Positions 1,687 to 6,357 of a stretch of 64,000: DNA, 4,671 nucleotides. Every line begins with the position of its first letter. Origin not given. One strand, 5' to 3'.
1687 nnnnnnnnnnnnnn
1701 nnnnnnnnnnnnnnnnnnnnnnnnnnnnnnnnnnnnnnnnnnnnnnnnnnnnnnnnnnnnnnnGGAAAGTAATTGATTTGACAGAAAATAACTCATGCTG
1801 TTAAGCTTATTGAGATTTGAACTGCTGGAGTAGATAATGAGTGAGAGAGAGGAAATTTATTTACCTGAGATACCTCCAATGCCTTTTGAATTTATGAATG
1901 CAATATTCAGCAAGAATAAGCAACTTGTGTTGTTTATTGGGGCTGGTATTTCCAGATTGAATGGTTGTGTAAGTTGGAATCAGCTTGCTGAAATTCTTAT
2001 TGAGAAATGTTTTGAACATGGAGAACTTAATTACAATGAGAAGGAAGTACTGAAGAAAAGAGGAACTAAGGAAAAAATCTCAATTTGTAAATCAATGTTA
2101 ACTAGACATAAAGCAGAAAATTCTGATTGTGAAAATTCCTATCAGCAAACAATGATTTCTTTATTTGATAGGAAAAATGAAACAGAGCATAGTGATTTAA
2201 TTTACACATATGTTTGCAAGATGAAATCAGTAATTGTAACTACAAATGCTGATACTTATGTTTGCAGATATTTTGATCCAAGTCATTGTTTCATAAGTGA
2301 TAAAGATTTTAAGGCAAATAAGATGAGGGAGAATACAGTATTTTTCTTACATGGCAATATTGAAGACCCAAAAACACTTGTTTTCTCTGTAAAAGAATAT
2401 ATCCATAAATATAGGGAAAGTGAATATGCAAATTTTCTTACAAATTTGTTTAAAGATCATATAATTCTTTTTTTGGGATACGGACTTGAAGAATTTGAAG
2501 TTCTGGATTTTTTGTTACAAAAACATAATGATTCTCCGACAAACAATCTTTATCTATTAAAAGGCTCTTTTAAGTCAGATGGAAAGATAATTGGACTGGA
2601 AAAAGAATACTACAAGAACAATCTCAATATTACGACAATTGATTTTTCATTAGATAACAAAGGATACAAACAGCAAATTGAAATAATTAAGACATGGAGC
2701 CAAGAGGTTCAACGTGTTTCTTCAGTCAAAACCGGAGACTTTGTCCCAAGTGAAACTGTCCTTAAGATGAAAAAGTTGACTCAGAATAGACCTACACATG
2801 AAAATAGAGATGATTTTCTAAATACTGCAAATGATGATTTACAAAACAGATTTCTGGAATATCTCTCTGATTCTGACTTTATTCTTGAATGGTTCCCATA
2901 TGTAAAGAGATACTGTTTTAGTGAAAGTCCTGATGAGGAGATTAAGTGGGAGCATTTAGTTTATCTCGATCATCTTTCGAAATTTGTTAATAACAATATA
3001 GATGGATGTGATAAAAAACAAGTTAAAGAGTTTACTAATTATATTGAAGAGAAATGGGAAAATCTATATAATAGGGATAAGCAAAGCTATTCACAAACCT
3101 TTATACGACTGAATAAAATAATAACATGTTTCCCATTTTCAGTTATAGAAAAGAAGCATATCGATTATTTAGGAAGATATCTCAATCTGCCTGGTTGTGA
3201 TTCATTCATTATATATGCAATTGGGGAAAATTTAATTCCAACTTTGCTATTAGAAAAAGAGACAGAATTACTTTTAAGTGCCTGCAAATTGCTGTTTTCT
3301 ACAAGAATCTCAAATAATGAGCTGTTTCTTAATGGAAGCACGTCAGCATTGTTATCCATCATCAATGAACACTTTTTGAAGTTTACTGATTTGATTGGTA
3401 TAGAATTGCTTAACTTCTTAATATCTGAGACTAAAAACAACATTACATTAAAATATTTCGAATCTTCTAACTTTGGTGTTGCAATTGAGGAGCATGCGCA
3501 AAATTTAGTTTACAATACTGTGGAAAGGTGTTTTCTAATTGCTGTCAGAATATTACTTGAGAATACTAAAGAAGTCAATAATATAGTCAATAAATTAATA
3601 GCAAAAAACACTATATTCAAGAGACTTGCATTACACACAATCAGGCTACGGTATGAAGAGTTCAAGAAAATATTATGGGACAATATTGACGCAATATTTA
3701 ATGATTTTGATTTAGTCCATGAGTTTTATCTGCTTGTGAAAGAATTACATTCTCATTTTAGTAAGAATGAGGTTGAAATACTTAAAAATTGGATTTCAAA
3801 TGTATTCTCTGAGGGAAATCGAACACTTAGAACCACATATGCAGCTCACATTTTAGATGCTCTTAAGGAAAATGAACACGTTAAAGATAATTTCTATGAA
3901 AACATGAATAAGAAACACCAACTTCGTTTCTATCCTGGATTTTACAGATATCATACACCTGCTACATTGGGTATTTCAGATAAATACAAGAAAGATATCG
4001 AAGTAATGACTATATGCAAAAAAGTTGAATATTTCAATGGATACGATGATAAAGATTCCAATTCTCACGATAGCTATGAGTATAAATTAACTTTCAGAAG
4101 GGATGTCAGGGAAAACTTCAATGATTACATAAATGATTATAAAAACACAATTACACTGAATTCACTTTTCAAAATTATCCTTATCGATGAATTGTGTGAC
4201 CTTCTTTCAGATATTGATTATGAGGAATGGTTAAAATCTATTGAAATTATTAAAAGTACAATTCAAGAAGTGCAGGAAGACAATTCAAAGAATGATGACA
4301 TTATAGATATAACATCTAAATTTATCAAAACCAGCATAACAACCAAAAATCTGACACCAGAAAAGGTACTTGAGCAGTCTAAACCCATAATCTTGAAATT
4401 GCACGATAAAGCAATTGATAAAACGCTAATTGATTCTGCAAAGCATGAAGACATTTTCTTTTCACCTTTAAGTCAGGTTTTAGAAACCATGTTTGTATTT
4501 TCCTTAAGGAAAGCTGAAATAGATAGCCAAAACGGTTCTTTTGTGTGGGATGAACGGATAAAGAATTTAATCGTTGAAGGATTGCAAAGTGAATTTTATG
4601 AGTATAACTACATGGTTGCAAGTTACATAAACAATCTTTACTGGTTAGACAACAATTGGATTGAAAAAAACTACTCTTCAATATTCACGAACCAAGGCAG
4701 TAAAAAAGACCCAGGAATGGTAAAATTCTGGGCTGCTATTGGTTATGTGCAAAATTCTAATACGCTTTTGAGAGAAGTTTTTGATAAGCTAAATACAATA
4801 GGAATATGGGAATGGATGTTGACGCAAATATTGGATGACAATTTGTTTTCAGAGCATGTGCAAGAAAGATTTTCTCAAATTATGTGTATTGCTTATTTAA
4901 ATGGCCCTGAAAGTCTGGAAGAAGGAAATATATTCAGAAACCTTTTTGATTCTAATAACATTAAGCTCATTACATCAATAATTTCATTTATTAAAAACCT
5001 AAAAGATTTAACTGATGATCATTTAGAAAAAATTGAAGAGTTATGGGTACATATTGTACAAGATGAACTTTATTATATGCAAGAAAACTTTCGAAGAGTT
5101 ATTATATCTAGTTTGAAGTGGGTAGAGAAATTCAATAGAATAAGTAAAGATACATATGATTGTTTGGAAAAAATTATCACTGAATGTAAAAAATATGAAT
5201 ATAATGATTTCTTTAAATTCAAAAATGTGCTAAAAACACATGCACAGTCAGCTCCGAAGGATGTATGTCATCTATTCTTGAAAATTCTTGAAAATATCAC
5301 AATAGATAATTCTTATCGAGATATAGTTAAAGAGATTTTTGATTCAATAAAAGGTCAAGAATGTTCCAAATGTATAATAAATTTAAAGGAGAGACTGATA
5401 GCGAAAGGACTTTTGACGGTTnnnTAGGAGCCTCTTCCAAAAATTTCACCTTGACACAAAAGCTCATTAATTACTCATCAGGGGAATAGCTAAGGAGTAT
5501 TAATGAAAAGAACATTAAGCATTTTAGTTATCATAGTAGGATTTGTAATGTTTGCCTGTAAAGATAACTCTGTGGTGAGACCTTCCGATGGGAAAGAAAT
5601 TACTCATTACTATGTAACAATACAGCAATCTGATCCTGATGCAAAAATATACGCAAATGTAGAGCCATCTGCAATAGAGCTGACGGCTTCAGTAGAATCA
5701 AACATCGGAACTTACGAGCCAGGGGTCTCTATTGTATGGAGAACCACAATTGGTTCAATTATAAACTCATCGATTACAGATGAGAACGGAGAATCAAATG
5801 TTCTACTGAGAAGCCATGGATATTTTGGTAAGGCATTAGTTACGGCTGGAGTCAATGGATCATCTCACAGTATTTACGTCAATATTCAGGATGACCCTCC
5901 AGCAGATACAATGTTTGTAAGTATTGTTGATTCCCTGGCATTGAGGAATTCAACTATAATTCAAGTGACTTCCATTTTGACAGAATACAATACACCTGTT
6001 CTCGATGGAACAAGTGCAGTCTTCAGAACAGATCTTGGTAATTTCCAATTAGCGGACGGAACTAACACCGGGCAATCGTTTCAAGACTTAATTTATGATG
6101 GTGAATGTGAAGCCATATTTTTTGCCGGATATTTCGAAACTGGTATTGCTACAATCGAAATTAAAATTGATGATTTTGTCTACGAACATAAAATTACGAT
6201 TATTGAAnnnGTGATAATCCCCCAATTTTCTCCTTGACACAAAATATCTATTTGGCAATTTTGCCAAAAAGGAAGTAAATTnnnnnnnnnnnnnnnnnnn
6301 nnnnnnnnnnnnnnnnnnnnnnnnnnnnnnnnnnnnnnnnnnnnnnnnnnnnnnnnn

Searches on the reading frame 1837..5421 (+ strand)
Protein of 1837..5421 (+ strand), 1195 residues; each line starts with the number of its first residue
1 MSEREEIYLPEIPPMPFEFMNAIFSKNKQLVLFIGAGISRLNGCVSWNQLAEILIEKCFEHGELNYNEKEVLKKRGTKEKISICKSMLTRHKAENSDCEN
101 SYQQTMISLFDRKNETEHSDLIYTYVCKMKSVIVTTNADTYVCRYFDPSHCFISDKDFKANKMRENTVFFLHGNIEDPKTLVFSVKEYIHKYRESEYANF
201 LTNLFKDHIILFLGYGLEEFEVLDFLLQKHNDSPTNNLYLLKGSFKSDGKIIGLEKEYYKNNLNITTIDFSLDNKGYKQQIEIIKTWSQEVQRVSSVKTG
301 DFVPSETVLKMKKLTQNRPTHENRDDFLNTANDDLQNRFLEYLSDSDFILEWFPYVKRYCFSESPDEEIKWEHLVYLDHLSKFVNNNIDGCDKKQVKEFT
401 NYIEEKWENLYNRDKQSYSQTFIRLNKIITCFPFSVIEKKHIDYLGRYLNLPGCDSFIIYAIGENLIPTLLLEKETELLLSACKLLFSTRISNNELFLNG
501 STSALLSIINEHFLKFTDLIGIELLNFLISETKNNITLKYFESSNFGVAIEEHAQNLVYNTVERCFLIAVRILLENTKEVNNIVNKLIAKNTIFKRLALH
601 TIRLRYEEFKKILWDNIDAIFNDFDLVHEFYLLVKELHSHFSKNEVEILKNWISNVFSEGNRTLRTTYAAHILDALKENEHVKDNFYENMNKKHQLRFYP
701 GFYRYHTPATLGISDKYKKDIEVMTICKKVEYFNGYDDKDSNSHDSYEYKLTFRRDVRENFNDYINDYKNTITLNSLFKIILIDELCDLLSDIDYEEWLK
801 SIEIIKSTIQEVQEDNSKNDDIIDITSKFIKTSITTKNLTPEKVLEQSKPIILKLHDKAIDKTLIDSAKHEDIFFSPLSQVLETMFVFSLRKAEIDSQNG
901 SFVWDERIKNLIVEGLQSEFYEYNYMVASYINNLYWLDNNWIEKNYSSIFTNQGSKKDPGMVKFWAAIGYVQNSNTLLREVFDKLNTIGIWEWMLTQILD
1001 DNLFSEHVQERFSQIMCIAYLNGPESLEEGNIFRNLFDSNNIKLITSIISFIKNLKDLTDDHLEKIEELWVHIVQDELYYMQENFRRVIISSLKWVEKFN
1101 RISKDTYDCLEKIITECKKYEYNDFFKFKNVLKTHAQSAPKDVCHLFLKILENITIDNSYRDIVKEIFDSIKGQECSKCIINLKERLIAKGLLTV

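Call 11: search_protein_families(library=pfam, proteins=[window:1837-5421:+], max_evalue=0.001)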
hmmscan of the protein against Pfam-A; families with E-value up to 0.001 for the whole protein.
window:1837-5421:+ (1195 aa): 1 family
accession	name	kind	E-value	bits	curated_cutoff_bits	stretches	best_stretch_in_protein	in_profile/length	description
PF13289.12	SIR2_2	-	4.7e-13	49.9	24.5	1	132-241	2-120/141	SIR2-like domain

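Call 96: search_solved_structures(query=window:1837-5421:+, max_evalue=0.01)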
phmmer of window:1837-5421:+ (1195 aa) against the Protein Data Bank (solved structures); distinct sequences matched with E-value up to 0.01: 2.
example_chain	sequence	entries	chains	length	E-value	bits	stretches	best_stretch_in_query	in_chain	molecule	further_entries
9r3e_B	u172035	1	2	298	0.0017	19.4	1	25-218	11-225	Protein FAM118B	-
9r0p_B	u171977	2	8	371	0.002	19.2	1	25-218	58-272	Protein FAM118B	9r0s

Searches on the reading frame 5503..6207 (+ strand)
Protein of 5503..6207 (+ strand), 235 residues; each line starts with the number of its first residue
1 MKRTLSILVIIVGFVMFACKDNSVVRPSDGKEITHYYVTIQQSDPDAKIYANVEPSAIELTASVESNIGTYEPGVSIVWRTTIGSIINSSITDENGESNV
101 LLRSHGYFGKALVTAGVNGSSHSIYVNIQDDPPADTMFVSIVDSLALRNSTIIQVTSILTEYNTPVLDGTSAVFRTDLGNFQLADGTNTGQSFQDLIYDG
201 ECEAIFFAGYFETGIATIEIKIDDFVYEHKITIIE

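Call 11: search_protein_families(library=pfam, proteins=[window:5503-6207:+], max_evalue=0.001)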
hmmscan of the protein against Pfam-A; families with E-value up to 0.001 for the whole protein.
window:5503-6207:+ (235 aa): 2 families
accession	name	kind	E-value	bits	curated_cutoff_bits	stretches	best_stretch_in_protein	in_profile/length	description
PF02369.22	Big_1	-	0.00015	22.2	34.9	1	57-126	18-90/93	Bacterial Ig-like domain (group 1)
PF09134.16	Invasin_D3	-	0.00044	21.2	33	0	49-121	14-86/98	Invasin, domain 3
